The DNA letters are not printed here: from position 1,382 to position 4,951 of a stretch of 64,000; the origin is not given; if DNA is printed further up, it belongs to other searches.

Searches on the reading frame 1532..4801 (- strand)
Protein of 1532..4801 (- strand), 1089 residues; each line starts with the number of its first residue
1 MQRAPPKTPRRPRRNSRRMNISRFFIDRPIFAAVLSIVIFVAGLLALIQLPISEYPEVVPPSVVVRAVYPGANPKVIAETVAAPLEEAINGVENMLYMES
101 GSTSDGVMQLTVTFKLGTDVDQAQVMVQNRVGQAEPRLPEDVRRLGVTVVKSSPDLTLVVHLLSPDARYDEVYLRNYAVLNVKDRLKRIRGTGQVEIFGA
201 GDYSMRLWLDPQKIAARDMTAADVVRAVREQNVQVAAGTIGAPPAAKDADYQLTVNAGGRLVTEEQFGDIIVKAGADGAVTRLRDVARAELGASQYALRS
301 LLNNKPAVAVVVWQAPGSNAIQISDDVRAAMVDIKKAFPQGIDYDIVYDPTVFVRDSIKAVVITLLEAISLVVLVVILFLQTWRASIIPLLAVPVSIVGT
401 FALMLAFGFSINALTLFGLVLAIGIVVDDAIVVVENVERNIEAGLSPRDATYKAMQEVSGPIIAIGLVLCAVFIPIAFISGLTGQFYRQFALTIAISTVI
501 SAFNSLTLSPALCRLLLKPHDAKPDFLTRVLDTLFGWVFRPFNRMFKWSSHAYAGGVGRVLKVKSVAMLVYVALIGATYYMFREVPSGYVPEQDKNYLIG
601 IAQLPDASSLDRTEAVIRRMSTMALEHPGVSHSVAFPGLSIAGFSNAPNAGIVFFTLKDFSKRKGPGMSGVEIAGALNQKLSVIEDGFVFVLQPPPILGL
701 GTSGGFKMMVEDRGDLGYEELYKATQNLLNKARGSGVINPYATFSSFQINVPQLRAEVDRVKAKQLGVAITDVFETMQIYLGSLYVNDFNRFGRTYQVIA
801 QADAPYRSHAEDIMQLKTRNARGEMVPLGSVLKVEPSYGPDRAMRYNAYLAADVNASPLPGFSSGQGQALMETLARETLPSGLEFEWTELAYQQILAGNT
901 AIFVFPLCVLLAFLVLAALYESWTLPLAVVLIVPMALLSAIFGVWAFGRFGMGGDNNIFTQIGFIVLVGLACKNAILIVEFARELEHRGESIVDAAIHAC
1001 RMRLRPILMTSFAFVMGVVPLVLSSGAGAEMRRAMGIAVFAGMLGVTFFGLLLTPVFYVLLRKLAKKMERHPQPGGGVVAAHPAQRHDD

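Call 50: search_protein_families(library=pfam, proteins=[window:1532-4801:-], max_evalue=0.00001)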
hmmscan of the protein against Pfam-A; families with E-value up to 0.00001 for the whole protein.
window:1532-4801:- (1089 aa): 2 families
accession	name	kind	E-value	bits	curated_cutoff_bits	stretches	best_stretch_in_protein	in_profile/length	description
PF00873.25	ACR_tran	-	0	1161.8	28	1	21-1061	1-1020/1021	AcrB/AcrD/AcrF family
PF03176.21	MMPL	-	5.7e-18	65.4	20.5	2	299-516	79-302/333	MMPL family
